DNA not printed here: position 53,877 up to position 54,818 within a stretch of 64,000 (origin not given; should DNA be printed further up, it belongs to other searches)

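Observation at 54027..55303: Accessory ClpP pair in which one subunit has lost the catalytic serine (ClpR-like)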

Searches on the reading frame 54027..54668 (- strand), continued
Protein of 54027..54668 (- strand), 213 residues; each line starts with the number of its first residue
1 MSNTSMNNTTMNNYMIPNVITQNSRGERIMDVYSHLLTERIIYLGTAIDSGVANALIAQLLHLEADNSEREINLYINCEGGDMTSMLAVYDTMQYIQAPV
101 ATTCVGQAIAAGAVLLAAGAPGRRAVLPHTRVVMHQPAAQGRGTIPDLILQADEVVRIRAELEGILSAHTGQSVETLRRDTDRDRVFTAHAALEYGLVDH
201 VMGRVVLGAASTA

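Call 25: find_encoding_contigs(protein=P0004, flank=10000, max_places=3)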
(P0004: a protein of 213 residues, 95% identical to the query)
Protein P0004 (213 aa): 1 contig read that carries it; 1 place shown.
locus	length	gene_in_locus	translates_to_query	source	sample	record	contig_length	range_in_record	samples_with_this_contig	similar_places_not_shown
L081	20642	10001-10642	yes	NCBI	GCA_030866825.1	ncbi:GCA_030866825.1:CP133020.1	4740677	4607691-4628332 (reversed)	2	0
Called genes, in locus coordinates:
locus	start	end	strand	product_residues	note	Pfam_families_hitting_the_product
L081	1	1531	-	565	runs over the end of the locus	PF17203:sCache_3_2, PF00989:PAS (weak), PF14689:SPOB_a, PF02518:HATPase_c, PF14501:HATPase_c_5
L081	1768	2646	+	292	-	PF02653:BPD_transp_2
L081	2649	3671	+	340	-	PF02653:BPD_transp_2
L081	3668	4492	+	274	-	PF00005:ABC_tran, PF13304:AAA_21 (faint)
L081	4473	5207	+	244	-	PF00005:ABC_tran, PF02463:SMC_N (faint), PF13304:AAA_21 (faint)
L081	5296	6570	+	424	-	PF13458:Peripla_BP_6, PF01094:ANF_receptor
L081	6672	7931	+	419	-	PF02515:CoA_transf_3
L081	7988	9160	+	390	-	PF00682:HMGL-like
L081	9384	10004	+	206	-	PF00574:CLP_protease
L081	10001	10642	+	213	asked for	PF00574:CLP_protease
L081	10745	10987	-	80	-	PF13459:Fer4_15 (weak), PF13370:Fer4_13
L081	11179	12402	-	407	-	PF00083:Sugar_tr (faint), PF07690:MFS_1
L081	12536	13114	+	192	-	PF01738:DLH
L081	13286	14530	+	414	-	PF13173:AAA_14, PF13635:DUF4143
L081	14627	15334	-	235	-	PF01987:AIM24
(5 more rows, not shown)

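Call 37: search_protein_representatives(protein=window:54027-54668:-)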
Query: 213 residues. Proteins with E-value up to 0.001 (for the whole library): 21124; up to 1e-10: 8828; up to 1e-30: 1036. The best 150 are listed.
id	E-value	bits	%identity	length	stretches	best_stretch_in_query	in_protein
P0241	3.7e-73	262.1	85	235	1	30-174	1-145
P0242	3.3e-70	252.4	62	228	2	36-167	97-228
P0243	4.8e-69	248.7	86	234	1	30-169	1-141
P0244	2.0e-68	246.6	59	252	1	11-204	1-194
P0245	7.4e-68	244.8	60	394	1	11-203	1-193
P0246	1.2e-64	234.3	49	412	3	83-179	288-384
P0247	4.5e-64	232.5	47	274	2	71-206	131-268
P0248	1.9e-62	227.2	80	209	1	11-146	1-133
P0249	3.2e-62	226.4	59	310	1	11-210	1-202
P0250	3.3e-59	216.6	76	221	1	9-139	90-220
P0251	3.9e-59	216.4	54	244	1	13-202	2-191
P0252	3.8e-58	213.1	61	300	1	12-204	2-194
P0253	2.4e-57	210.5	53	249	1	11-202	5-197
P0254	2.5e-57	210.4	48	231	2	15-154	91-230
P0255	2.7e-56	207.1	52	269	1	15-202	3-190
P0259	2.0e-55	204.3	48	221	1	12-204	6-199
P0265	1.6e-54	201.3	59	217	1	11-173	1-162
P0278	2.1e-51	191.1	66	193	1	11-147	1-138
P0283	1.2e-50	188.6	60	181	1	11-155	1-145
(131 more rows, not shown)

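Call 39: list_cluster_members(proteins=[P0244, P0245, P0249, P0252, P0265, P0278, P0283, P0251, P0253, P0259])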
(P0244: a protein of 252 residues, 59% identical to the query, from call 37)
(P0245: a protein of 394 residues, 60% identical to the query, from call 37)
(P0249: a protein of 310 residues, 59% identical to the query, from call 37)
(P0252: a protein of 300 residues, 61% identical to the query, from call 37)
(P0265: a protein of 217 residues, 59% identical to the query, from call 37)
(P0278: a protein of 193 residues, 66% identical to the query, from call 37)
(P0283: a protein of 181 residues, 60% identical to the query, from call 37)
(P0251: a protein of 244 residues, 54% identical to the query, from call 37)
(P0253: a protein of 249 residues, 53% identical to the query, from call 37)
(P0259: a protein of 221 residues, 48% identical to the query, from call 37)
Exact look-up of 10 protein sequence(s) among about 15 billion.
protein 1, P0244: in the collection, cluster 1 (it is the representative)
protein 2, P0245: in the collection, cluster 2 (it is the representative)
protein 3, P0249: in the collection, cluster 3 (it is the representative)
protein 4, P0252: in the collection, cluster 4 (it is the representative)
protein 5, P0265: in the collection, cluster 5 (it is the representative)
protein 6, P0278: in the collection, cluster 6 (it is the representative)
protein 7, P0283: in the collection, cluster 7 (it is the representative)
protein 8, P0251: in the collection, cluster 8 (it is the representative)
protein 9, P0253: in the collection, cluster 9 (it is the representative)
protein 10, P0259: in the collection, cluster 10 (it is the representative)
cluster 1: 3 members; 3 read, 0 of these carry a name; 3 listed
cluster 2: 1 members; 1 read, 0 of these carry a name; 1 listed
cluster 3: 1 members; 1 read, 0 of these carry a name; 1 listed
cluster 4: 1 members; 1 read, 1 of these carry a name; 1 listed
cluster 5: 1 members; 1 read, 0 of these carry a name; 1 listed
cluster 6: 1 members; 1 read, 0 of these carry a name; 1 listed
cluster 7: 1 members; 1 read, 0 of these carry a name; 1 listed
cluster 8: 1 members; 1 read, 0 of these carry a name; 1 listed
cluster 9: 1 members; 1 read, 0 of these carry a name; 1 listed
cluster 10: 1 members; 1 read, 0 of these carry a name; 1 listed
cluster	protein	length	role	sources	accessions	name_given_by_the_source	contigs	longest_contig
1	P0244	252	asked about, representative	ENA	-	-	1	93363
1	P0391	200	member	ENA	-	-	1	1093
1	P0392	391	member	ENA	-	-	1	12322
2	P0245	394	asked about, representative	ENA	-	-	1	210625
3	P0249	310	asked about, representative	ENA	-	-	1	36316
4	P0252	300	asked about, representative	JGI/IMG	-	ATP-dependent Clp protease protease subunit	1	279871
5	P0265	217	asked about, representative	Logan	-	-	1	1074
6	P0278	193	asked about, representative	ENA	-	-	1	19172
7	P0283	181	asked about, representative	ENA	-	-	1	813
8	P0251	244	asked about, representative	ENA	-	-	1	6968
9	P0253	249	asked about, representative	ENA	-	-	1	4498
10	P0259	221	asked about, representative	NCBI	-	-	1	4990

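Call 40: search_dna_similar(query=window:54027-54668:-, collection=plasmids, mode=protein, max_rows=40)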
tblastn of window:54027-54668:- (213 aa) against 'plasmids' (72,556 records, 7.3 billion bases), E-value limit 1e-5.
Records with a match: 224; places in all: 256; records where one place covers at least 80% of the query: 210.
Best place of each record, by identity: 60-80% 2; <60% 222.
By first word of the organism name: Bacillus 59; Klebsiella 31; Rhizobium 16; Azospirillum 12; Priestia 6; Escherichia 5; Vibrio 5; Streptomyces 4; Acinetobacter 4; Paenibacillus 4; and 52 more.
By predicted mobility (MOB-suite, as given by PLSDB): non-mobilizable 175; conjugative 30; mobilizable 19.
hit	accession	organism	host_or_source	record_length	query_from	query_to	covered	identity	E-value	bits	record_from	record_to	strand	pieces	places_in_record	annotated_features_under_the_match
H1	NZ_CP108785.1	Embleya sp. NBC_00888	-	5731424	14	202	89%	77.8%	2e-81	270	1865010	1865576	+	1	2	none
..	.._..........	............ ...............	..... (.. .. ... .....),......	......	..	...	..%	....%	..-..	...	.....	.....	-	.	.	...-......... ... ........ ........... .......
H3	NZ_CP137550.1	Streptomyces sp. N50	Selaginella tamariscina,cell ...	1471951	14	204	90%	58.9%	1e-58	205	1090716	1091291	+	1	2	record has no annotation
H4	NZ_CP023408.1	Streptomyces fungicidicus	Pig,cell culture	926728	14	204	90%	58.3%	4e-56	198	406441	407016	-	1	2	ATP-dependent Clp protease proteolytic subunit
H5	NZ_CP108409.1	Kitasatospora sp. NBC_01300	-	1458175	14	204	90%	57.8%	1e-57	202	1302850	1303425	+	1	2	record has no annotation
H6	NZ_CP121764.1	Prescottella equi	soil,soil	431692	14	203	89%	55.0%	2e-53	191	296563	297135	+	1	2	ATP-dependent Clp protease proteolytic subunit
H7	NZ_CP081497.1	Streptomyces sp. BHT-5-2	whole organism,plant soil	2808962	14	204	90%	49.0%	3e-41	155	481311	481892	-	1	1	none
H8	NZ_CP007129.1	Gemmatirosa kalamazoonensis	-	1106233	16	202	88%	50.0%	2e-45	167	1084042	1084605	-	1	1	record has no annotation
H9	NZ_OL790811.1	Proteus mirabilis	-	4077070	15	201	88%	49.7%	1e-48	176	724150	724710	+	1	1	none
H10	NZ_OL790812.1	Proteus mirabilis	-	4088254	15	201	88%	49.7%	1e-48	176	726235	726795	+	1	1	none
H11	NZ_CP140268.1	Priestia megaterium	Single cell,ginseng rhizosphere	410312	15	202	88%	49.5%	3e-47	172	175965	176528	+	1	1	clpP: ATP-dependent Clp endopeptidase proteolytic subunit ClpP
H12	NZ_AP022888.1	Bacillus cereus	-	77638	15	202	88%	48.4%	5e-46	169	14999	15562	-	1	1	clpP: ATP-dependent Clp endopeptidase proteolytic subunit ClpP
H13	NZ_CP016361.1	Bacillus cereus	cell culture,Korean fermented food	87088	15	202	88%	48.4%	5e-46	169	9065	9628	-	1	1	clpP: ATP-dependent Clp endopeptidase proteolytic subunit ClpP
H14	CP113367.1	Bacillus paranthracis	bovine,mixed culture ...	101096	15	202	88%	48.4%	5e-46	169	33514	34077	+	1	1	clpP: ATP-dependent Clp endopeptidase proteolytic subunit ClpP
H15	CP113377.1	Bacillus paranthracis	bovine,mixed culture ...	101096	15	202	88%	48.4%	5e-46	169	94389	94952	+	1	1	clpP: ATP-dependent Clp endopeptidase proteolytic subunit ClpP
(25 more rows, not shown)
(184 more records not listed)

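Call 41: get_annotated_region(hit=H4, flank=4000)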
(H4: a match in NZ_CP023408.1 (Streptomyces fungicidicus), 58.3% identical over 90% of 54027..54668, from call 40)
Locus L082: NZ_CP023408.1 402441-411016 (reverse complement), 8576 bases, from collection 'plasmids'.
description: Streptomyces fungicidicus strain TXX3120 plasmid p1, complete sequence
organism: Streptomyces fungicidicus (NCBI taxid 68203)
taxonomy: Bacteria; Actinomycetota; Actinomycetes; Kitasatosporales; Streptomycetaceae; Streptomyces; Streptomyces fungicidicus
host: -; source: Pig,cell culture; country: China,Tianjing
typing (MOB-suite, as given by PLSDB): non-mobilizable
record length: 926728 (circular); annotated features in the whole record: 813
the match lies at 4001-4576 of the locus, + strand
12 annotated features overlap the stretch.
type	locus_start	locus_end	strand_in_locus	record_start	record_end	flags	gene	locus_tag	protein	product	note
CDS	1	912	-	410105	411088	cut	-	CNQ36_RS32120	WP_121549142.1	aldo/keto reductase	-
CDS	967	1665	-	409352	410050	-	-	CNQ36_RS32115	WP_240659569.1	ribonuclease H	-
CDS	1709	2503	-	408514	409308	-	-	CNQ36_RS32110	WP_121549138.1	VOC family protein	-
CDS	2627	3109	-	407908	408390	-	-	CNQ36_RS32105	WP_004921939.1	VOC family protein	-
CDS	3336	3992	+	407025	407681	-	-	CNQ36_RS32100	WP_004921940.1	ATP-dependent Clp protease proteolytic subunit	-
CDS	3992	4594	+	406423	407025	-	-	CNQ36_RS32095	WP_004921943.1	ATP-dependent Clp protease proteolytic subunit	GO:0006508 - proteolysis [Evidence IEA]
CDS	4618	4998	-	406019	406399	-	-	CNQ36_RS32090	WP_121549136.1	helix-turn-helix transcriptional regulator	-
CDS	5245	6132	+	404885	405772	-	-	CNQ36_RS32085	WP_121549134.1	SigB/SigF/SigG family RNA polymerase sigma factor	GO:0006352 - DNA-templated transcription initiation [Evidence IEA]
CDS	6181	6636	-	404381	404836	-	-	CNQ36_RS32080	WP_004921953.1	ATP-binding protein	-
CDS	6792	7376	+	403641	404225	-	-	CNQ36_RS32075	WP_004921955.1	PRC-barrel domain-containing protein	GO:0019684 - photosynthesis, light reaction [Evidence IEA]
CDS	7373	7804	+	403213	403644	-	-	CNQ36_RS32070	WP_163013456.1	PRC-barrel domain containing protein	-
CDS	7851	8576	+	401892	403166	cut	-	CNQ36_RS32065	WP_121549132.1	streptophobe family protein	-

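Call 42: get_annotated_region(hit=H2, flank=4000)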
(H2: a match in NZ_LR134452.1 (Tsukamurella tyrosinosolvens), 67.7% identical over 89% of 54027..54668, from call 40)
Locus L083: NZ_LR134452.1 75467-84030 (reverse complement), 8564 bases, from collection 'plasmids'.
description: Tsukamurella tyrosinosolvens strain NCTC13231 plasmid 10, complete sequence
organism: Tsukamurella tyrosinosolvens (NCBI taxid 57704)
taxonomy: Bacteria; Actinomycetota; Actinomycetes; Mycobacteriales; Tsukamurellaceae; Tsukamurella; Tsukamurella tyrosinosolvens
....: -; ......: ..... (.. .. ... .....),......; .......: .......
typing (MOB-suite, as given by PLSDB): non-mobilizable
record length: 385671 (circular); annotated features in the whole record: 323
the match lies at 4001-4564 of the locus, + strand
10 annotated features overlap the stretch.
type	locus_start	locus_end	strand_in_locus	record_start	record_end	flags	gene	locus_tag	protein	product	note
CDS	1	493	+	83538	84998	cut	obgE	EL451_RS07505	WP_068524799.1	GTPase ObgE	-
CDS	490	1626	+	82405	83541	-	proB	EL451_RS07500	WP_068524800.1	glutamate 5-kinase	GO:0006561 - proline biosynthetic process [Evidence IEA]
CDS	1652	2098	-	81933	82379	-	-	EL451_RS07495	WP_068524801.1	SRPBCC family protein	-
CDS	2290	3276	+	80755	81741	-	-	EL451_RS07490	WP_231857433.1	diiron oxygenase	-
CDS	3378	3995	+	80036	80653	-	-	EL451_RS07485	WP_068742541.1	ATP-dependent Clp protease proteolytic subunit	-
CDS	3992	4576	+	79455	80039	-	-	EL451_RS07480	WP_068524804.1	ATP-dependent Clp protease proteolytic subunit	-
CDS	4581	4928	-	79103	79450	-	-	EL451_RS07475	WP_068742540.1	helix-turn-helix transcriptional regulator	-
CDS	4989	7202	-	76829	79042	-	-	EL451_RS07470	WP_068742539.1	glycoside hydrolase family 3 C-terminal domain-containing protein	GO:0005975 - carbohydrate metabolic process [Evidence IEA]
CDS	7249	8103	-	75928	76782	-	-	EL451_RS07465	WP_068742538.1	Sir2 family NAD-dependent protein deacetylase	-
CDS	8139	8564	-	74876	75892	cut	-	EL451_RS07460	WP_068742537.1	magnesium and cobalt transport protein CorA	-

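Call 50: get_annotated_region(hit=H3, flank=2500)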
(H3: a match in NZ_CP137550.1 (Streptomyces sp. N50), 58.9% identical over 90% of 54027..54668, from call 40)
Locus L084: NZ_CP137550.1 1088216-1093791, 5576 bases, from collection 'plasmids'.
description: Streptomyces sp. N50 plasmid unnamed, complete sequence
organism: Streptomyces sp. N50 (NCBI taxid 3081765)
taxonomy: Bacteria; Actinomycetota; Actinomycetes; Kitasatosporales; Streptomycetaceae; Streptomyces; Streptomyces sp. N50
host: -; source: Selaginella tamariscina,cell culture,mountain; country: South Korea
typing (MOB-suite, as given by PLSDB): non-mobilizable
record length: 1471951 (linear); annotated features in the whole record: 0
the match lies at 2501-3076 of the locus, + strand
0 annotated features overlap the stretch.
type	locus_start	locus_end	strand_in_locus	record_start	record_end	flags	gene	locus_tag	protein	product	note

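Call 51: get_annotated_region(hit=H5, flank=2500)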
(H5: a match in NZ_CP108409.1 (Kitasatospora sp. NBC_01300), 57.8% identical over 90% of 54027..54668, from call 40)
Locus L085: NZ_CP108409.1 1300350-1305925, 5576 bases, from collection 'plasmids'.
description: Kitasatospora sp. NBC_01300 plasmid unnamed1, complete sequence
organism: Kitasatospora sp. NBC_01300 (NCBI taxid 2903574)
taxonomy: Bacteria; Actinomycetota; Actinomycetes; Kitasatosporales; Streptomycetaceae; Kitasatospora; Kitasatospora sp. NBC 01300
host: -; source: -; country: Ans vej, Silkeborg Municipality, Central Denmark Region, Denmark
typing (MOB-suite, as given by PLSDB): non-mobilizable
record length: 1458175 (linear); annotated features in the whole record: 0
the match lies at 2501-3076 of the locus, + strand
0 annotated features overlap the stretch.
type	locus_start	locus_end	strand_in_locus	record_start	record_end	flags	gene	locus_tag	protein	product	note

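Call 52: get_annotated_region(hit=H6, flank=2500)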
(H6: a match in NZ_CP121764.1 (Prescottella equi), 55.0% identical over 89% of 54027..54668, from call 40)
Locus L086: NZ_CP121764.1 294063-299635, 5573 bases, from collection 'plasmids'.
description: Prescottella equi strain WH99 plasmid p1-WH99, complete sequence
organism: Prescottella equi (NCBI taxid 43767)
taxonomy: Bacteria; Actinomycetota; Actinomycetes; Mycobacteriales; Nocardiaceae; Prescottella; Prescottella equi
host: -; source: soil,soil; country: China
typing (MOB-suite, as given by PLSDB): non-mobilizable
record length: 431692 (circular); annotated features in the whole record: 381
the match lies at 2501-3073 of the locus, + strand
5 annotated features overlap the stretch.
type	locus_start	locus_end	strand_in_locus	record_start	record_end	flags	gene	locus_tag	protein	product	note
CDS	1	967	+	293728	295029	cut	-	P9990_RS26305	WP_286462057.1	PLP-dependent aminotransferase family protein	-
CDS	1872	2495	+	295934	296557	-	-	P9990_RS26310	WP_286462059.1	ATP-dependent Clp protease proteolytic subunit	-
CDS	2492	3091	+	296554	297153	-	-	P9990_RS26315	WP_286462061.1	ATP-dependent Clp protease proteolytic subunit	-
CDS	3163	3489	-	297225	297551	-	-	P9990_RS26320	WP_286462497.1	helix-turn-helix transcriptional regulator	-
CDS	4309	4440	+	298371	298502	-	-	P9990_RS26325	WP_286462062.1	hypothetical protein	-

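Call 53: get_annotated_region(hit=H7, flank=2500)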
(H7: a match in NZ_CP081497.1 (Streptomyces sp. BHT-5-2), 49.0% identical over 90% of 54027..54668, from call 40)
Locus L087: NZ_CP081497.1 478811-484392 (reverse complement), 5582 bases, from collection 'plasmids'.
description: Streptomyces sp. BHT-5-2 plasmid p1, complete sequence
organism: Streptomyces sp. BHT-5-2 (NCBI taxid 2866715)
taxonomy: Bacteria; Actinomycetota; Actinomycetes; Kitasatosporales; Streptomycetaceae; Streptomyces; Streptomyces sp. BHT-5-2
host: -; source: whole organism,plant soil; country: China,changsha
typing (MOB-suite, as given by PLSDB): non-mobilizable
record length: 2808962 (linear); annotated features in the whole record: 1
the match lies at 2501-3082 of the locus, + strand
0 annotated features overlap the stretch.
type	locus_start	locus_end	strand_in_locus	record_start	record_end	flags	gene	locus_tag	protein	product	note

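Call 66: search_protein_families(library=pfam, proteins=[L082:4618-4998:-, L052:8653-9006:-])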
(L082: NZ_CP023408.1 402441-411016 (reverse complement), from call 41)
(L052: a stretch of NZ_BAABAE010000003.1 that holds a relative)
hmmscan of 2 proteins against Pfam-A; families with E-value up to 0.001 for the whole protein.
L082:4618-4998:- (126 aa): 3 families
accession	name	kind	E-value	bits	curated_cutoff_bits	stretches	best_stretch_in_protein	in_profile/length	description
PF01381.28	HTH_3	-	5.1e-10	39.7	23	1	38-92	1-55/55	Helix-turn-helix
PF13560.12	HTH_31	-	4.9e-09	36.8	27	1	35-92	3-60/64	Helix-turn-helix domain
PF13413.12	HTH_25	-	0.00033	20.9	24.6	1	38-72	2-36/62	Helix-turn-helix domain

L052:8653-9006:- (117 aa): 4 families
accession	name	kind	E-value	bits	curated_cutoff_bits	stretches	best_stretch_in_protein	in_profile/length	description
PF13560.12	HTH_31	-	1.8e-13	51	27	1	34-88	2-57/64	Helix-turn-helix domain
PF01381.28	HTH_3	-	2.2e-11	44.1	23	1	38-90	1-53/55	Helix-turn-helix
PF12844.13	HTH_19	-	1.2e-07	32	30.2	1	35-86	1-52/64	Helix-turn-helix domain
PF13413.12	HTH_25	-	0.0008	19.6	24.6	0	37-69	1-33/62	Helix-turn-helix domain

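Call 76: list_cluster_members(proteins=[L082:3992-4591:+, L082:3336-3989:+, L082:4621-4998:-])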
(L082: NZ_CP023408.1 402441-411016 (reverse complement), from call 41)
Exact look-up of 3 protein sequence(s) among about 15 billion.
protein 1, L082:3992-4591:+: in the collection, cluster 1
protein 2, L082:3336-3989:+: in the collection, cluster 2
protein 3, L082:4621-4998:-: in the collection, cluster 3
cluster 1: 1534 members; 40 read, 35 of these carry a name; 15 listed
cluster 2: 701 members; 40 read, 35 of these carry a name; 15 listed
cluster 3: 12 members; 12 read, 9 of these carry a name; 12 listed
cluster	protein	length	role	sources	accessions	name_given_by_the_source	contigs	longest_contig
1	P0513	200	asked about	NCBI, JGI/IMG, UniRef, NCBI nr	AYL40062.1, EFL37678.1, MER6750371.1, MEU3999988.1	ClpP family protease [Streptomyces fungicidicus] | ATP-dependent Clp protease protease subunit | ATP-dependent Clp protease proteolytic subunit n=2 Tax=Streptomyces TaxID=1883 ...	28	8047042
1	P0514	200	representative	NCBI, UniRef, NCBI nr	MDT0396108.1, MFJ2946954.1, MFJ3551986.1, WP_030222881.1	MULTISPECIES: ClpP family protease [Streptomyces] | ATP-dependent Clp protease proteolytic subunit n=1 Tax=Streptomyces edwardsiae ... | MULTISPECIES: ATP-dependent Clp protease proteolytic subunit [unclassified Streptomyces]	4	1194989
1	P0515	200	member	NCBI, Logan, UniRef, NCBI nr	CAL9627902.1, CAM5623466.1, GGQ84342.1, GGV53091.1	ClpP family protease [Streptomyces pilosus] | ATP-dependent Clp protease proteolytic subunit n=1 Tax=Streptomyces pilosus TaxID=28893 ... | ATP-dependent Clp protease proteolytic subunit [Streptomyces pilosus]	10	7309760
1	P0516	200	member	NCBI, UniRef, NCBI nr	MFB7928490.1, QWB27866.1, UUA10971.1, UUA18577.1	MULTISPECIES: ClpP family protease [Streptomyces] | ATP-dependent Clp protease proteolytic subunit n=1 Tax=Streptomyces koelreuteriae ... | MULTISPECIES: ATP-dependent Clp protease proteolytic subunit [Streptomyces]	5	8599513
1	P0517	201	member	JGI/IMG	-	ATP-dependent Clp protease protease subunit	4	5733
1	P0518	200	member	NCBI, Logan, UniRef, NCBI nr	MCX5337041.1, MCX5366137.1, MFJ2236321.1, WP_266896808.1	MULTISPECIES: ClpP family protease [unclassified Streptomyces] | ClpP family protease n=1 Tax=unclassified Streptomyces TaxID=2593676 RepID=UPI002250D87C | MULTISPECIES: ATP-dependent Clp protease proteolytic subunit [unclassified Streptomyces]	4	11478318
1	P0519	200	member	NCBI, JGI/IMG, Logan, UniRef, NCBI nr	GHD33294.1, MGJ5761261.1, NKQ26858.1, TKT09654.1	ClpP family protease [Streptomyces galbus] | ATP-dependent Clp protease protease subunit | ATP-dependent Clp protease proteolytic subunit n=1 Tax=Streptomyces galbus TaxID=33898 ...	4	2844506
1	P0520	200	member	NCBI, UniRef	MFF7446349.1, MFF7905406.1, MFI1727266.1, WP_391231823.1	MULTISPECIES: ATP-dependent Clp protease proteolytic subunit [unclassified Streptomyces] | ClpP family protease n=1 Tax=unclassified Streptomyces TaxID=2593676 RepID=UPI0036E88DF0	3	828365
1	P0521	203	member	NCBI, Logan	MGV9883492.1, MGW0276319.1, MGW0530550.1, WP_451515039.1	ClpP family protease [Streptomyces sp. NPDC003006]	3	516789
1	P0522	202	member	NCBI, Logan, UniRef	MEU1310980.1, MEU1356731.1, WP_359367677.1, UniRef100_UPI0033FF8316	ATP-dependent Clp protease proteolytic subunit [Streptomyces cinnamoneus] | ClpP family protease n=1 Tax=Streptomyces cinnamoneus TaxID=53446 RepID=UPI0033FF8316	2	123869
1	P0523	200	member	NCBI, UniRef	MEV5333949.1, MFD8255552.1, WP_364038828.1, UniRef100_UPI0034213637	ClpP family protease [Streptomyces werraensis] | ClpP family protease n=1 Tax=Streptomyces werraensis TaxID=68284 RepID=UPI0034213637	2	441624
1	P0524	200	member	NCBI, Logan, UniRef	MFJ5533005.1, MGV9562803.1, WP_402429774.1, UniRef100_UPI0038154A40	ClpP family protease [Streptomyces sp. NPDC093261] | ClpP family protease n=1 Tax=Streptomyces sp. NPDC093261 TaxID=3366037 RepID=UPI0038154A40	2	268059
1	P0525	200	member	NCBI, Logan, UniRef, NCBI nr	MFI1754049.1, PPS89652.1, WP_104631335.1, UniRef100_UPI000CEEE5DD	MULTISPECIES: ClpP family protease [unclassified Streptomyces] | ClpP family protease n=1 Tax=unclassified Streptomyces TaxID=2593676 RepID=UPI000CEEE5DD | ATP-dependent Clp protease proteolytic subunit [Streptomyces sp. MH60]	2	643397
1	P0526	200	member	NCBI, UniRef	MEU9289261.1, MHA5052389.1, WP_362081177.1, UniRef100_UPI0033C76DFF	ATP-dependent Clp protease proteolytic subunit [Streptomyces sp. NPDC048275] | ClpP family protease n=1 Tax=Streptomyces sp. NPDC048275 TaxID=3155629 RepID=UPI0033C76DFF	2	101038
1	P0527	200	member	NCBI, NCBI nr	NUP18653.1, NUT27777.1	MAG: ATP-dependent Clp protease proteolytic subunit [Streptomyces sp.] | ATP-dependent Clp protease proteolytic subunit [Streptomyces sp.]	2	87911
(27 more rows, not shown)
